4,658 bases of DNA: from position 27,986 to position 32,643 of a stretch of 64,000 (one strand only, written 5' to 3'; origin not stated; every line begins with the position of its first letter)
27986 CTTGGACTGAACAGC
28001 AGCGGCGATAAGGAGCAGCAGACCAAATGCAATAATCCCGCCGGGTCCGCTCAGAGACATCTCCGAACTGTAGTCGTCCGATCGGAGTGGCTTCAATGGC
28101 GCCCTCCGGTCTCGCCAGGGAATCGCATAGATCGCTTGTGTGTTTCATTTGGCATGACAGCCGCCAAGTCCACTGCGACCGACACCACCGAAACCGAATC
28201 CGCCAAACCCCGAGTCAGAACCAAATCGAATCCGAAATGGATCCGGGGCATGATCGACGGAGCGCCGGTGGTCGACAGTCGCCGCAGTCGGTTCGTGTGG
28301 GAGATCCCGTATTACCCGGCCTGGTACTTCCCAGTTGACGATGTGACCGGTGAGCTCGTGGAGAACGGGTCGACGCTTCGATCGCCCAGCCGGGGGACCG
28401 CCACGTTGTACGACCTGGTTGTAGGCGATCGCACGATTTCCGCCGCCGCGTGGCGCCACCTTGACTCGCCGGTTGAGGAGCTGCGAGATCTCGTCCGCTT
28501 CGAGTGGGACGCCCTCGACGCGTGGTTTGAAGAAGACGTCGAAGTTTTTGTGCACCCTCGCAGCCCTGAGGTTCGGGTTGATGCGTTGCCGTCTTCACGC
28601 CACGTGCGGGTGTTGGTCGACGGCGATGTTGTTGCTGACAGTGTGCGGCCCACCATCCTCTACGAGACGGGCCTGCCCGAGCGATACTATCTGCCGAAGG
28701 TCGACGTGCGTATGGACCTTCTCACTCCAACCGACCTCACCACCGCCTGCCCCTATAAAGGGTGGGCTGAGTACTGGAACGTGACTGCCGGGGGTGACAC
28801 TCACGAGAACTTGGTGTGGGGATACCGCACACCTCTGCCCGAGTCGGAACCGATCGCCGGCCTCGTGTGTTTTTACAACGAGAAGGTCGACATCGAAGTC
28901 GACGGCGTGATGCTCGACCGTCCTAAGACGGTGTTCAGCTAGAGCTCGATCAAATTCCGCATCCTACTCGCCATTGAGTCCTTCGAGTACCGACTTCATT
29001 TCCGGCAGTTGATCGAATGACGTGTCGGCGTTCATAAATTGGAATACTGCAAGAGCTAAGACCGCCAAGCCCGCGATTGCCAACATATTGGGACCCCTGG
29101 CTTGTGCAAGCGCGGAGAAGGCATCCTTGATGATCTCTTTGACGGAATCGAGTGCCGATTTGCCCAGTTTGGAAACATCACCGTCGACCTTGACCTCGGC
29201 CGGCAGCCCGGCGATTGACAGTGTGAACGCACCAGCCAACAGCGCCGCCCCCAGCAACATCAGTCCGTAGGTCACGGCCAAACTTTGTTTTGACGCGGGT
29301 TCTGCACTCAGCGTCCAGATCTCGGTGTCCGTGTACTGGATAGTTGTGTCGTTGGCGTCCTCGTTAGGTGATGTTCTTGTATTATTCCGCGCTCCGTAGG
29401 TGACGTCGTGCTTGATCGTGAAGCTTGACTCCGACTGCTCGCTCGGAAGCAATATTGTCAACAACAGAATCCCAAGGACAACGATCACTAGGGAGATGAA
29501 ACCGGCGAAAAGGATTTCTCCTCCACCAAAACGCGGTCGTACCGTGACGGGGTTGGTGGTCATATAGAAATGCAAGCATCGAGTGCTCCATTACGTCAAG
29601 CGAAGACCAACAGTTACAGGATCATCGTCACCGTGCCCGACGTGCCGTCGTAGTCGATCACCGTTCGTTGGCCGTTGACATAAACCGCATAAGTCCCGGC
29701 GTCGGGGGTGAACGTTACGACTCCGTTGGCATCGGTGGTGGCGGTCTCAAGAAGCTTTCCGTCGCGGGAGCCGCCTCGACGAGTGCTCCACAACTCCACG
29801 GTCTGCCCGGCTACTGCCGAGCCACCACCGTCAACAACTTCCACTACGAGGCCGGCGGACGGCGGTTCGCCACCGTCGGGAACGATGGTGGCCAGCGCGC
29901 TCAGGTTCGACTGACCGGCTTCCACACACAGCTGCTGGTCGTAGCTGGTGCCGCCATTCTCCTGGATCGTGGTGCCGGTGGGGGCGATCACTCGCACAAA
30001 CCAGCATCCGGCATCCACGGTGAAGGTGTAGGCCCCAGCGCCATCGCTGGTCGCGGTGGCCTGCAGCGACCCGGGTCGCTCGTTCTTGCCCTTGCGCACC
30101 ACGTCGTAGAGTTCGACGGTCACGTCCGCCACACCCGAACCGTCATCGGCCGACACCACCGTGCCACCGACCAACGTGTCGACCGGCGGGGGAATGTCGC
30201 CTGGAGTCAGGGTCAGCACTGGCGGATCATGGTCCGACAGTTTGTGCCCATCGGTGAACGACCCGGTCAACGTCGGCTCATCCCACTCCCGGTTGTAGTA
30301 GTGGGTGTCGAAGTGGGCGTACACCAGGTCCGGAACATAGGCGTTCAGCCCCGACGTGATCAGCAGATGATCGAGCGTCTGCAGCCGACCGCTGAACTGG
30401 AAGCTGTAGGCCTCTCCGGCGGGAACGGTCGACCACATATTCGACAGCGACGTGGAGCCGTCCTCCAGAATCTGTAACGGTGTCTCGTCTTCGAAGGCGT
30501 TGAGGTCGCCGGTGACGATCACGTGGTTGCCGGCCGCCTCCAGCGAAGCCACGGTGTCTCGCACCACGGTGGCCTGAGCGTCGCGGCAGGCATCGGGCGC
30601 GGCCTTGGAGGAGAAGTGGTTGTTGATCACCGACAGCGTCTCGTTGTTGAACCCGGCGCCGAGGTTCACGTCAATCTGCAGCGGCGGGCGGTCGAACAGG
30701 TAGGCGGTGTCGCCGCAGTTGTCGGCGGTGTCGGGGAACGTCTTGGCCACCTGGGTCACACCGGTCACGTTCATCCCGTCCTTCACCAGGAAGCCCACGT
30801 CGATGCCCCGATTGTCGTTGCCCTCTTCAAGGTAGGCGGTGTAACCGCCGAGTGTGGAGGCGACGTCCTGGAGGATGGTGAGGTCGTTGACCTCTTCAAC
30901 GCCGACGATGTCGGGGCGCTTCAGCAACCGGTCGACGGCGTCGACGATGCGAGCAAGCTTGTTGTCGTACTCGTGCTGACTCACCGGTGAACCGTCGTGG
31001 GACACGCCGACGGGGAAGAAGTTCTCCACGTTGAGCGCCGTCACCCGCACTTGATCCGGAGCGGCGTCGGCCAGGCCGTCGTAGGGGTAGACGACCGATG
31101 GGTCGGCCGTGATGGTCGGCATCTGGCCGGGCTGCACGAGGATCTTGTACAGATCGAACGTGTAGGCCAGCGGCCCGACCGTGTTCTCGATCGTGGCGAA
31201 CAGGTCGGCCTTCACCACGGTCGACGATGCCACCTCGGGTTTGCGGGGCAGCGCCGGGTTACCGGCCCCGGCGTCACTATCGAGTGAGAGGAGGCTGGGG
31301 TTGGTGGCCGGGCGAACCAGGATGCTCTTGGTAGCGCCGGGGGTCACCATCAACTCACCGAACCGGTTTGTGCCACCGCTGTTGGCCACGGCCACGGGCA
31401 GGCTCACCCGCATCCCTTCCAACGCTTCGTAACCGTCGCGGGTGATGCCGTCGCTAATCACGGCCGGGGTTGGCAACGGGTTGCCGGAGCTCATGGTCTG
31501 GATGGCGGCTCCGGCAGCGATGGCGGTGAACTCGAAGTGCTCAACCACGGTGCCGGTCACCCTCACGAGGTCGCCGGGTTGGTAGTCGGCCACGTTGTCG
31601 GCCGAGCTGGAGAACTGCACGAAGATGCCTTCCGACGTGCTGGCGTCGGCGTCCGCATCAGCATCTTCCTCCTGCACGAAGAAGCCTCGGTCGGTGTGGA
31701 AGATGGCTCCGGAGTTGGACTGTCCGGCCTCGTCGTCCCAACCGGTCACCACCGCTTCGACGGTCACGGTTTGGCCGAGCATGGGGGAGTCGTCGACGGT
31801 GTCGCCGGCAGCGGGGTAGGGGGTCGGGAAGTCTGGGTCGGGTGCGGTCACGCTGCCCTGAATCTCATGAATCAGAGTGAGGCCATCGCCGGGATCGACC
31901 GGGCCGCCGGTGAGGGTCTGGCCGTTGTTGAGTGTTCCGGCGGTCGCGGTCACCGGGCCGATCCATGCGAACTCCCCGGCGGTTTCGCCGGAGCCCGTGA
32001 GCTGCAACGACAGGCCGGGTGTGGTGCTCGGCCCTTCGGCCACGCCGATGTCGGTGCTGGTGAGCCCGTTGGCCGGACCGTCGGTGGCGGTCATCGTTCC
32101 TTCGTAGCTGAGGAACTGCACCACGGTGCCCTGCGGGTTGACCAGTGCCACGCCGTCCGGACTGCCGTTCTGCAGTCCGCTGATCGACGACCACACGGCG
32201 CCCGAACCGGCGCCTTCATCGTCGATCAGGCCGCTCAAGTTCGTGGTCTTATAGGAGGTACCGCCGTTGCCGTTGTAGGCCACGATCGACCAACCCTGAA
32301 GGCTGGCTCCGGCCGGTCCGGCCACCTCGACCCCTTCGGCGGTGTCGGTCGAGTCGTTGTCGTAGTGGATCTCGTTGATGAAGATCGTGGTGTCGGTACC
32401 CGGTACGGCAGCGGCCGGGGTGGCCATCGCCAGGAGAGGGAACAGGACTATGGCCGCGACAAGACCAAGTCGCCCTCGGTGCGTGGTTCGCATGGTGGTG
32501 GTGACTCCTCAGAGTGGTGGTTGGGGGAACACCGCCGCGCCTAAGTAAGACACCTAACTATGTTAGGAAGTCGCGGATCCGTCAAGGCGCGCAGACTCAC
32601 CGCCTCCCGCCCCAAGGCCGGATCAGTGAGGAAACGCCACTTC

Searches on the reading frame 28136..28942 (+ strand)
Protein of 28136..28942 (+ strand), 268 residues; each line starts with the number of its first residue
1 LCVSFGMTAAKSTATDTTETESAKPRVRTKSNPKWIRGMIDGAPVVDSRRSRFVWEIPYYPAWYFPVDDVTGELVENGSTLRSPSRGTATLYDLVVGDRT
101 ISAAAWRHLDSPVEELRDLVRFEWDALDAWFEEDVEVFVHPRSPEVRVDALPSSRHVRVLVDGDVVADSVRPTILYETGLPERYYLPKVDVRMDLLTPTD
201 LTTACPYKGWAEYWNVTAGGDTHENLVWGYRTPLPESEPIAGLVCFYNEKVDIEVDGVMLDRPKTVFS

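Call 14: search_protein_families(library=pfam, proteins=[window:28136-28942:+], max_evalue=0.001)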
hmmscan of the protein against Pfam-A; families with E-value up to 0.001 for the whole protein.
window:28136-28942:+ (268 aa): 1 family
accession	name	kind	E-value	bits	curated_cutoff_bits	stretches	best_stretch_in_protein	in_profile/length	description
PF04248.19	NTP_transf_9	-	2.7e-49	165.4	22.1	2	157-249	1-93/93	Domain of unknown function (DUF427)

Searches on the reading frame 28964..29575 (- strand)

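Call 14: search_protein_families(library=pfam, proteins=[window:28964-29575:-], max_evalue=0.001)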
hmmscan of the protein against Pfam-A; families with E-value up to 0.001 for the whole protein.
window:28964-29575:- (203 aa): 0 families

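Call 98: search_protein_families(library=padloc, proteins=[window:28964-29575:-], max_evalue=0.01)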
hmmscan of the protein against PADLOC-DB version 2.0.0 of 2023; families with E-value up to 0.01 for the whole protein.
window:28964-29575:- (203 aa): 0 families

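Call 99: search_protein_families(library=pfam, proteins=[window:28964-29575:-], max_evalue=0.1)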
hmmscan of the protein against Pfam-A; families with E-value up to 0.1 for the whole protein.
window:28964-29575:- (203 aa): 2 families
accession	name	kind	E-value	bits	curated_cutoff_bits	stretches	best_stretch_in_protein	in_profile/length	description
PF06724.16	DUF1206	-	0.0011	19.4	26.2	1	150-183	33-67/70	Domain of Unknown Function (DUF1206)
PF23600.1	DUF7139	-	0.0035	17.4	30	1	91-182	12-105/150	Domain of unknown function (DUF7139)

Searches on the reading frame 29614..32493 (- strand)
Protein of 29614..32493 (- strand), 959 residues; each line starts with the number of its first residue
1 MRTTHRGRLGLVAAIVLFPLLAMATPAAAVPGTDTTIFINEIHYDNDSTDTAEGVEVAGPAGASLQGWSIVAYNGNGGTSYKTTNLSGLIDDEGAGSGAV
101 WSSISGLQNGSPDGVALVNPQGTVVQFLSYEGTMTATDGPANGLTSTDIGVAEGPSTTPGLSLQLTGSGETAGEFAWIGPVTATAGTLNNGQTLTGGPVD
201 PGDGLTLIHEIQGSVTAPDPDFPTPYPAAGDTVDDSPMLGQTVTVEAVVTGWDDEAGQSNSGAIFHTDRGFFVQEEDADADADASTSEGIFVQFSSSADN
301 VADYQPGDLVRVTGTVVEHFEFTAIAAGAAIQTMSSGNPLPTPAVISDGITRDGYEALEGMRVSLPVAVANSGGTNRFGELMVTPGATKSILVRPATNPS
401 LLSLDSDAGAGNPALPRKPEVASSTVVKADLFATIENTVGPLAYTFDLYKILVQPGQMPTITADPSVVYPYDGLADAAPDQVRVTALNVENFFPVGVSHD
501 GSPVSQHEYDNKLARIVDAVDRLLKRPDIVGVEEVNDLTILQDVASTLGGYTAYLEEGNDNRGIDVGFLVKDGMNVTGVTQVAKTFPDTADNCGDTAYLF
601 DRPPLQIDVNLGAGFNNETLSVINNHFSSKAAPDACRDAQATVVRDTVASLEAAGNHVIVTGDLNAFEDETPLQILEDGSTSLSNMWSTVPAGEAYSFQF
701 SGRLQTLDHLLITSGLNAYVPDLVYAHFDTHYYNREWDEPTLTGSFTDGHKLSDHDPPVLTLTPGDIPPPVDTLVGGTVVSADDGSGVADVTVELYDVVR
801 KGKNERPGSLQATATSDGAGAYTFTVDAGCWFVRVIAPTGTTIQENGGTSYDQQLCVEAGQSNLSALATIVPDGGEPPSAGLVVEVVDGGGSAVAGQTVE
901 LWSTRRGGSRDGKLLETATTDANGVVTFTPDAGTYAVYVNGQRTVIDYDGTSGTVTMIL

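Call 14: search_protein_families(library=pfam, proteins=[window:29614-32493:-], max_evalue=0.001)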
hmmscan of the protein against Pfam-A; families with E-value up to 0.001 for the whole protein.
window:29614-32493:- (959 aa): 7 families
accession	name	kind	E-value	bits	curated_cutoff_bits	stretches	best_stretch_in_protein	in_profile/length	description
PF19580.5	Exo_endo_phos_3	-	1.5e-08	34.5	27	1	506-717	34-253/311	Endonuclease/Exonuclease/phosphatase family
PF03372.29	Exo_endo_phos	-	3.7e-07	30.5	24.5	1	511-755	17-225/225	Endonuclease/Exonuclease/phosphatase family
PF17210.9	SdrD_B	-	1.2e-06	29.1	29.7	1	784-850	20-79/112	SdrD B-like domain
PF13620.12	CarboxypepD_reg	-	4.2e-06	27.4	32.3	0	775-839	2-58/82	Carboxypeptidase regulatory-like domain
PF00932.25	LTD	-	4.6e-06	27.4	34.3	1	35-131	6-108/109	Lamin Tail Domain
PF10670.15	DUF4198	-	1.8e-05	25.4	34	0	891-940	157-206/209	Domain of unknown function (DUF4198)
PF11974.14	bMG3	-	0.00077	19.8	34.9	0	909-931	37-59/103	Bacterial alpha-2-macroglobulin MG3 domain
